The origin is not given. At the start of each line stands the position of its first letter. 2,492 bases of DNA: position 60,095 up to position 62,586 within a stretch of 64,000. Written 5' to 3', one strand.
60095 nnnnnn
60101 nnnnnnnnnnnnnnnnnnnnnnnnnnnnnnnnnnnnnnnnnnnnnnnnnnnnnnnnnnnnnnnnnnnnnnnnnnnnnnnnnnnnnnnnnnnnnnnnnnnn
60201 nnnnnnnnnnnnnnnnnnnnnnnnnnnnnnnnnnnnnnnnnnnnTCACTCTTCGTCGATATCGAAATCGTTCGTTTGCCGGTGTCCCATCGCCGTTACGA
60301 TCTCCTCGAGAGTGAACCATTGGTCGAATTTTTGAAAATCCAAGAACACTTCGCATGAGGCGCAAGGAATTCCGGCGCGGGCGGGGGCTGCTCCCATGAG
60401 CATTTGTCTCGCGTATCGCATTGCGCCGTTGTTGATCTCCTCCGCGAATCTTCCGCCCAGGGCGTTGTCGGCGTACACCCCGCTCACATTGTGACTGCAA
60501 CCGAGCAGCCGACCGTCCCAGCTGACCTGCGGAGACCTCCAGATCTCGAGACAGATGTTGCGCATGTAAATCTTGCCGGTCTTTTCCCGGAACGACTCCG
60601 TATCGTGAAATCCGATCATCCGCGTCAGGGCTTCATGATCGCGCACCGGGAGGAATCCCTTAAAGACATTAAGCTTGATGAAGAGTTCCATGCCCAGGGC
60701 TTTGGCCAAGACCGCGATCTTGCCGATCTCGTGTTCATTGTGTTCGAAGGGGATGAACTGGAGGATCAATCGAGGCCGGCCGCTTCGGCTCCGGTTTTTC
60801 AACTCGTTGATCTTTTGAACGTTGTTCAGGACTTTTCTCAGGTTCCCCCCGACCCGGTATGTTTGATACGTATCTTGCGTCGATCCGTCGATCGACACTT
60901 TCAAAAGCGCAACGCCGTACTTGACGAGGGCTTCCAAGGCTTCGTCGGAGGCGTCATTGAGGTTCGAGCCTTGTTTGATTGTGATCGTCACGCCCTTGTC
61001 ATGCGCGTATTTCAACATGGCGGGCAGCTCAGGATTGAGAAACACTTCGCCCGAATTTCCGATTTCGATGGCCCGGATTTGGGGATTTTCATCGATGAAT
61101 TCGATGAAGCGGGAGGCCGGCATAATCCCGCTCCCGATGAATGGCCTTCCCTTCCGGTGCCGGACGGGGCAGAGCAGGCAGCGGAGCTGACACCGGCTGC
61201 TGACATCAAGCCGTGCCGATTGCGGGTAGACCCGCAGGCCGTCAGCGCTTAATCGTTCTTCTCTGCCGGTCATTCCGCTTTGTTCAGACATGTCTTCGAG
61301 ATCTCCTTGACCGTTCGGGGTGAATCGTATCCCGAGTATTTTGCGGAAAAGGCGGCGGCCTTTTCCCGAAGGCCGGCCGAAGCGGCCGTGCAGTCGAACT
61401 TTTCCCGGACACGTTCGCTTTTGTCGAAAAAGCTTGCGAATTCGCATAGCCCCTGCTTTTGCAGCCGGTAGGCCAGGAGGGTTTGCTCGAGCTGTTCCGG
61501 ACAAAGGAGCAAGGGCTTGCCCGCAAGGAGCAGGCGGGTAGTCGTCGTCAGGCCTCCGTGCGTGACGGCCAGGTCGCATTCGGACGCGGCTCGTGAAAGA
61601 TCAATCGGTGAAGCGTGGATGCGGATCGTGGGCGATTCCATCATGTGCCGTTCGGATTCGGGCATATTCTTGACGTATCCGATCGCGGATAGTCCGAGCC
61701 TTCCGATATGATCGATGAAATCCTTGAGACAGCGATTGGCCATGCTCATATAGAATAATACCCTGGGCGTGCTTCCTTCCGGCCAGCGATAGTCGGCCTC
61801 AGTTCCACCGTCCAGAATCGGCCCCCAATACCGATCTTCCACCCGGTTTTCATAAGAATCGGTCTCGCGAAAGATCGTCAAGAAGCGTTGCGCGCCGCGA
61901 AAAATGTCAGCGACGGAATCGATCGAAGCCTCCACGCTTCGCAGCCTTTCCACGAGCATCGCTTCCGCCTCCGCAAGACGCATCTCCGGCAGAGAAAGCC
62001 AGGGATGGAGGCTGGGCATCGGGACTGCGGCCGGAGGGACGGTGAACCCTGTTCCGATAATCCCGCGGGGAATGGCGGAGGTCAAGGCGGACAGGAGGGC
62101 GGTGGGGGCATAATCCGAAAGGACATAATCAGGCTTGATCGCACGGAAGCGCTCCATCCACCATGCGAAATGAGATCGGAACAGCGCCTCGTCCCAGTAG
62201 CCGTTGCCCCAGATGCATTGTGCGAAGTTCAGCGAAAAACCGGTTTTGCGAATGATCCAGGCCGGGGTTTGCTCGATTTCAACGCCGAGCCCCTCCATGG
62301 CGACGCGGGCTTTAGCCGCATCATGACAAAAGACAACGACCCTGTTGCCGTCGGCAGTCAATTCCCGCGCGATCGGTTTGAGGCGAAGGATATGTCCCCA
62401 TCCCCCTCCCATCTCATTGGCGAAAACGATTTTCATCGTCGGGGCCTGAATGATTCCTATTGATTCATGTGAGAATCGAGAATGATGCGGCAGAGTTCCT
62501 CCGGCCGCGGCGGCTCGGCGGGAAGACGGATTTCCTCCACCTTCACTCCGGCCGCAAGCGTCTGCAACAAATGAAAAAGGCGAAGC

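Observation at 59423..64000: Candidate undescribed RiPP system: stand-alone PqqD RRE + precursor, converging on radical SAM / glycosyltransferase / HPr-kinase-like kinase / cupin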

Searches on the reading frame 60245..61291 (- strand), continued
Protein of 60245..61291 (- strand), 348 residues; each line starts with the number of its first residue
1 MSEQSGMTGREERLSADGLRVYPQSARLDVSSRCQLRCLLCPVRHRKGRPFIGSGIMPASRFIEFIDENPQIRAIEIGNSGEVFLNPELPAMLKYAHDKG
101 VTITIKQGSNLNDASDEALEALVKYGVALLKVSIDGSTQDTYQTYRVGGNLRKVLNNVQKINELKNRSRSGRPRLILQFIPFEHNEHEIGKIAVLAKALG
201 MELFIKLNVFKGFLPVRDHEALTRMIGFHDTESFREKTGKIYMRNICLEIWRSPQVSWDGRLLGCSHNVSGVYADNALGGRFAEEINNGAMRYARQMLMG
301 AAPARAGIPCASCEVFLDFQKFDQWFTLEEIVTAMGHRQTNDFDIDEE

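Call 72: search_protein_families(library=pfam, proteins=[L105:10972-12912:+, L129:3907-5823:+, L105:12900-13778:+, L105:13698-15842:-, L148:7550-9664:+, L162:7859-9694:+, L136:6897-7943:-, L105:15776-17077:-, L143:10561-11232:+, L125:11052-11621:+], max_evalue=0.001)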
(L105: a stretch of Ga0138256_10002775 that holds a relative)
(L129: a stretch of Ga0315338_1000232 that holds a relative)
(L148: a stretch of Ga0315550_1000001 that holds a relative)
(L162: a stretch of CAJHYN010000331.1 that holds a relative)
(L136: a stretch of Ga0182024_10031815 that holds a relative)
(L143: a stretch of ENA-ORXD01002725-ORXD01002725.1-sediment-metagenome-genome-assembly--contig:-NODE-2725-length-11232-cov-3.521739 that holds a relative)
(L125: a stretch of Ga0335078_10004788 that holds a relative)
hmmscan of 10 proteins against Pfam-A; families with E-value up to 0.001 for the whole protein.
L105:10972-12912:+ (646 aa): 2 families
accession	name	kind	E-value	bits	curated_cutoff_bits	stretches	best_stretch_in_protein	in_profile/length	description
PF01757.29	Acyl_transf_3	-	8.7e-30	104.3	31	1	22-345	3-325/326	Acyltransferase domain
PF19040.6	SGNH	-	1.1e-24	88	27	1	413-640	2-246/248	SGNH domain (fused to AT3 domains)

L129:3907-5823:+ (638 aa): 18 families
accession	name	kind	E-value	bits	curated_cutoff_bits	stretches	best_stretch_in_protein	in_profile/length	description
PF00005.33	ABC_tran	-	5.8e-60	202.3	25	2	346-500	2-136/137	ABC transporter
PF13304.12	AAA_21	-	6e-16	59.8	27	1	165-236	230-303/304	AAA domain, putative AbiEii toxin, Type IV TA system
PF08352.17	oligo_HPY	-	3.2e-13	50.3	27.1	2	552-583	1-32/65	Oligopeptide/dipeptide transporter, C-terminal region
PF02463.25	SMC_N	-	4.5e-09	36.5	40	1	44-248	25-213/220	RecF/RecN/SMC N terminal domain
PF13191.12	AAA_16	-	9.6e-07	29.9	32.6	0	351-385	18-54/167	AAA ATPase domain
PF13401.12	AAA_22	-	1.7e-06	28.8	27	0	356-391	6-33/130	AAA domain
PF05621.17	TniB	-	1.8e-06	28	22.4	0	488-525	117-156/189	Bacterial TniB protein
PF13555.12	AAA_29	-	2.8e-06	27.4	27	0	35-69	14-48/61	P-loop containing region of AAA domain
PF13481.12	AAA_25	-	1.6e-05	25.1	27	0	352-418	30-97/195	AAA domain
PF20703.3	nSTAND1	-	0.00016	21.9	27.1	0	40-137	30-130/379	Novel STAND NTPase 1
PF00158.32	Sigma54_activat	-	0.00018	21.7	20.2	0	44-64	23-43/168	Sigma-54 interaction domain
PF00931.28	NB-ARC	-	0.00019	21.2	23.5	0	356-378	19-41/248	NB-ARC domain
PF02367.23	TsaE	-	0.00024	21.5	26.6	0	346-380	12-46/128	Threonylcarbamoyl adenosine biosynthesis protein TsaE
PF00004.35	AAA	-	0.00025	21.9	21.2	0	360-418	3-52/131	ATPase family associated with various cellular activities (AAA)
PF07728.20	AAA_5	-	0.00053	20.4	22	0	360-380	4-24/139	AAA domain (dynein-related subfamily)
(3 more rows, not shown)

L105:12900-13778:+ (292 aa): 1 family
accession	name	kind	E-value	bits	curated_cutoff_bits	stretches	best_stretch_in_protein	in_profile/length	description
PF01522.26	Polysacc_deac_1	-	2.8e-09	37.4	23.1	1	137-223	47-108/124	Polysaccharide deacetylase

L105:13698-15842:- (714 aa): 4 families
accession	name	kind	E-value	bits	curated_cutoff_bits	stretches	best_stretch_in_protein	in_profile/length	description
PF13692.12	Glyco_trans_1_4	-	2.2e-30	106.2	27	1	502-654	3-142/142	Glycosyl transferases group 1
PF00534.26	Glycos_transf_1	-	1.3e-27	96.9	26.4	1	502-667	17-171/172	Glycosyl transferases group 1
PF13524.12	Glyco_trans_1_2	-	9.6e-06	26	25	1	531-674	14-134/144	Glycosyl transferase-like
PF13439.12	Glyco_transf_4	-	1.1e-05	26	28.5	1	295-489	5-170/170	Glycosyltransferase Family 4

L148:7550-9664:+ (704 aa): 1 family
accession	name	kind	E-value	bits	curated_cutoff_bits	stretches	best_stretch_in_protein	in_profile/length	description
PF01741.23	MscL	-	1.2e-40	139.1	27.4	1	557-682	1-116/123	Large-conductance mechanosensitive channel, MscL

L162:7859-9694:+ (611 aa): 1 family
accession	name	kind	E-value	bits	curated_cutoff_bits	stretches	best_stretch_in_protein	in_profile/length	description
PF01019.26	G_glu_transpept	-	1.9e-169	565.2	27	1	103-606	2-512/512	Gamma-glutamyltranspeptidase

L136:6897-7943:- (348 aa): 3 families
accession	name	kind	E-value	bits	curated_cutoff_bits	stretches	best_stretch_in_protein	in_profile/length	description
PF00535.33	Glycos_transf_2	-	1.7e-26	93.6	23.3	1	13-168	1-162/168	Glycosyl transferase family 2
PF13641.12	Glyco_tranf_2_3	-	1.7e-09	38.5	27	1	10-191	1-193/230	Glycosyltransferase like family 2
PF10111.15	Glyco_tranf_2_2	-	5.6e-08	33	27.3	1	21-210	11-217/276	Glycosyltransferase like family 2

L105:15776-17077:- (433 aa): 3 families
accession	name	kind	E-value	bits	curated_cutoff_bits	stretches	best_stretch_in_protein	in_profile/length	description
PF00535.33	Glycos_transf_2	-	2e-06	28.3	23.3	1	116-163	66-114/168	Glycosyl transferase family 2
PF13641.12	Glyco_tranf_2_3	-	0.00043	20.8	27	0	176-216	164-208/230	Glycosyltransferase like family 2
PF13632.12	Glyco_trans_2_3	-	0.00096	19.5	27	0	178-214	79-118/198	Glycosyl transferase family group 2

L143:10561-11232:+ (224 aa): 1 family
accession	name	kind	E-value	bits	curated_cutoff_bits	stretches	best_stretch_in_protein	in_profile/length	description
PF07883.17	Cupin_2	-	1.2e-07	31.8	27.2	1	85-149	11-68/70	Cupin domain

L125:11052-11621:+ (190 aa): 0 families

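Call 75: search_protein_families(library=pfam, alignment_id=A4, max_evalue=0.00001)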
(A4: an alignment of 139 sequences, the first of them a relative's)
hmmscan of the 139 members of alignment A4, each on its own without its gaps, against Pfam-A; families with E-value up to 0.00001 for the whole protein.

A. member 1, L105:5212-6966:- (584 aa): 6 families
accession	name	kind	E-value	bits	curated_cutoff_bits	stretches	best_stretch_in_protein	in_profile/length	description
PF01593.30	Amino_oxidase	-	1e-34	121.1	19.8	1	140-580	1-442/443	Flavin containing amine oxidoreductase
PF13450.12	NAD_binding_8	-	4.6e-14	52.9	21.9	1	135-200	1-66/68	NAD(P)-binding Rossmann-like domain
PF12831.13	FAD_oxidored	-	1.3e-09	38.3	27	1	132-200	1-69/416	FAD dependent oxidoreductase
PF01266.30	DAO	-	1.9e-09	38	27.9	1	132-199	1-71/353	FAD dependent oxidoreductase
PF00890.30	FAD_binding_2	-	1.3e-08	34.9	20.4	1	132-172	1-40/414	FAD binding domain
PF07992.20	Pyr_redox_2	-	2.9e-07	30.6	26.1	0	132-163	2-34/291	Pyridine nucleotide-disulphide oxidoreductase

B. families by the number of members that match (of 139 scanned): 159 families (the first 25 are shown)
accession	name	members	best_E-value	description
PF13692.12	Glyco_trans_1_4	3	1.6e-31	Glycosyl transferases group 1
PF00534.26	Glycos_transf_1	3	4.1e-29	Glycosyl transferases group 1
PF00535.33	Glycos_transf_2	3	1.7e-26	Glycosyl transferase family 2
PF08241.18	Methyltransf_11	3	8.3e-26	Methyltransferase domain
PF13641.12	Glyco_tranf_2_3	3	1.7e-09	Glycosyltransferase like family 2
PF04321.23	RmlD_sub_bind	2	9.2e-85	RmlD substrate binding domain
PF16363.11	GDP_Man_Dehyd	2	2.8e-66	GDP-mannose 4,6 dehydratase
PF01370.27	Epimerase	2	1.8e-60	NAD dependent epimerase/dehydratase family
PF00005.33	ABC_tran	2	5.8e-60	ABC transporter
PF18998.6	Flg_new_2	2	3.6e-31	Divergent InlB B-repeat domain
PF01757.29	Acyl_transf_3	2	8.7e-30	Acyltransferase domain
PF13649.12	Methyltransf_25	2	3.4e-22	Methyltransferase domain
PF00293.34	NUDIX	2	1.8e-18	NUDIX domain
PF13847.12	Methyltransf_31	2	2.5e-16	Methyltransferase domain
PF13304.12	AAA_21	2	6e-16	AAA domain, putative AbiEii toxin, Type IV TA system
PF04055.27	Radical_SAM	2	7.6e-13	Radical SAM superfamily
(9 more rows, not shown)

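Call 77: list_cluster_members(proteins=[P0059, P0001, P0087, P0066])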
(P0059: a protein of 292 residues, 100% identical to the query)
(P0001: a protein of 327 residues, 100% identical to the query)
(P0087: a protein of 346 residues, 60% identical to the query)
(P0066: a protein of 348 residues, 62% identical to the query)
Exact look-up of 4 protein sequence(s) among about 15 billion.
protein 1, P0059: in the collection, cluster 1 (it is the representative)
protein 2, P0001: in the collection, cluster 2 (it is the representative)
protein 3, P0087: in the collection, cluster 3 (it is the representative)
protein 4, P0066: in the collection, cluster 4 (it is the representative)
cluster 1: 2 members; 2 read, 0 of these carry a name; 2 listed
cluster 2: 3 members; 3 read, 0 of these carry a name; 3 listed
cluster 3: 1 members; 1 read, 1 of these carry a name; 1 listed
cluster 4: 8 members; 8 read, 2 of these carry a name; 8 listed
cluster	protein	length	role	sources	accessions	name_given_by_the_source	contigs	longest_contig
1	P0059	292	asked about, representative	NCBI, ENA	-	-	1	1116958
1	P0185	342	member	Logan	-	-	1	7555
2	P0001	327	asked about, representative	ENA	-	-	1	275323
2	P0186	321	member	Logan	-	-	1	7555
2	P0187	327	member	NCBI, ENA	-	-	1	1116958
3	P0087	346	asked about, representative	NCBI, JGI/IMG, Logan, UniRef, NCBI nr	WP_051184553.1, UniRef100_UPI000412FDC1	radical SAM protein [Desulfatiglans anilini] | radical SAM protein n=1 Tax=Desulfatiglans anilini TaxID=90728 RepID=UPI000412FDC1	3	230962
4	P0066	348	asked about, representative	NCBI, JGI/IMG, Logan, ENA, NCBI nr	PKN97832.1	MAG: radical SAM protein [Chloroflexi bacterium HGW-Chloroflexi-5] | hypothetical protein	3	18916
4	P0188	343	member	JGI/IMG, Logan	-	MoaA/NifB/PqqE/SkfB family radical SAM enzyme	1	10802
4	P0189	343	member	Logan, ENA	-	-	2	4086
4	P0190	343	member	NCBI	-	-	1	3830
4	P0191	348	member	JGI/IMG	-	-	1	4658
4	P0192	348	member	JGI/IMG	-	-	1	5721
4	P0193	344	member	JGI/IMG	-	-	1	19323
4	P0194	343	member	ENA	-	-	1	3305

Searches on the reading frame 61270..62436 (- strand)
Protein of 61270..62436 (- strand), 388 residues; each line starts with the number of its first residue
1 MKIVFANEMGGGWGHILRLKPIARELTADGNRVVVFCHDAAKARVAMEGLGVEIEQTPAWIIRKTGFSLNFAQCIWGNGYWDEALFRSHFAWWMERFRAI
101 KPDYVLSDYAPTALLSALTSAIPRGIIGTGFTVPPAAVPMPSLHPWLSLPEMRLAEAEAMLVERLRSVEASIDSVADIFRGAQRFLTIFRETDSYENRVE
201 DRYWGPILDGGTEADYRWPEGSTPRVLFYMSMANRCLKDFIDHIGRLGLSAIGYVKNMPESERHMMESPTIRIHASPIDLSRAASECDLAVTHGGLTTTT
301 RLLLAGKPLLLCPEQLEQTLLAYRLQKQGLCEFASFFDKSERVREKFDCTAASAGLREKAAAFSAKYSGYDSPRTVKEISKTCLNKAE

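Call 3: search_protein_families(library=pfam, proteins=[window:61270-62436:-], max_evalue=0.1)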
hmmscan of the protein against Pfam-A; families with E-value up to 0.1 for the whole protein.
window:61270-62436:- (388 aa): 4 families
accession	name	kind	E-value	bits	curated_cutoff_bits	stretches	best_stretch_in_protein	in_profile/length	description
PF13579.12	Glyco_trans_4_4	-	0.00074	20.3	29.7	1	21-119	9-88/158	Glycosyl transferase 4-like domain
PF04101.22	Glyco_tran_28_C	-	0.0041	17.6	22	1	281-333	66-122/166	Glycosyltransferase family 28 C-terminal domain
PF13528.12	Glyco_trans_1_3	-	0.0044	16.7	25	0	287-335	255-305/322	Glycosyl transferase family 1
PF13439.12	Glyco_transf_4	-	0.036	14.5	28.5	0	22-122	11-93/170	Glycosyltransferase Family 4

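Call 4: search_protein_families(library=ncbifam, proteins=[window:61270-62436:-], max_evalue=0.1)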
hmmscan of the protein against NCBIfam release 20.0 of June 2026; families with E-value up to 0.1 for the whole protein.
window:61270-62436:- (388 aa): 8 families
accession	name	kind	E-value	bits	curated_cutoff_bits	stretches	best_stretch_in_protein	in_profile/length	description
TIGR00661.1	MJ1255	subfamily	7.8e-12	45.1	195.9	2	272-344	235-306/321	MJ1255/VC2487 family glycosyltransferase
TIGR01426.2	MGT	subfamily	5.3e-09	35.6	260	1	286-332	292-338/393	macrolide family glycosyltransferase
TIGR04516.1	glycosyl_450act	subfamily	0.00068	18.8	440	1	278-376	307-406/418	activator-dependent family glycosyltransferase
TIGR03590.1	PseG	equivalog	0.0033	17.1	153.55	0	12-43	14-45/280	UDP-2,4-diacetamido-2,4,6-trideoxy-beta-L-altropyranose hydrolase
NF041548.1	PssE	equivalog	0.004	17.1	120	1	279-334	51-110/146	PssE/Cps14G family polysaccharide biosynthesis glycosyltransferase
NF000362.1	self_GT_OleI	exception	0.014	14.6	700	1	289-380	324-416/424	OleI family self-immunity macrolide glycosyltransferase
TIGR02508.1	type_III_yscG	equivalog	0.03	14.6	97.15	1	138-175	66-102/116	YscG family type III secretion system chaperone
NF003653.0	PRK05287.1-1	equivalog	0.082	12.2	335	0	139-193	138-192/250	cell division protein ZapD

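Call 31: search_solved_structures(query=window:61270-62436:-, max_evalue=0.1)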
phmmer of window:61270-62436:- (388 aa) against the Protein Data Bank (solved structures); distinct sequences matched with E-value up to 0.1: 8.
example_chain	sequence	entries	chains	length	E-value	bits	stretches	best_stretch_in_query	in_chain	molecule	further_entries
6kqw_A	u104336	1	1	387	2.8e-05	26.5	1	235-332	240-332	Uncharacterized UDP-glucosyltransferase YjiC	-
6kqx_A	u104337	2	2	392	2.9e-05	26.5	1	235-332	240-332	Uncharacterized UDP-glucosyltransferase YjiC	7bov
7vlb_A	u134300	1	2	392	7.1e-05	25.2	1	266-334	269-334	UDP-glycosyltransferase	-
2iya_A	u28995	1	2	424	0.0024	20.2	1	269-368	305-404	OLEANDOMYCIN GLYCOSYLTRANSFERASE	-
8h5d_A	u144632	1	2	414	0.0066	18.8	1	232-360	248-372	Glycosyltransferase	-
7vm0_A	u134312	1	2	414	0.01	18.2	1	232-342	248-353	Glycosyl transferase family 1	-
2p6p_A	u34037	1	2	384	0.014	17.7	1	264-376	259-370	Glycosyl transferase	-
10zg_A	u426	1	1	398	0.026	16.8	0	285-330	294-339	Glycosyl transferase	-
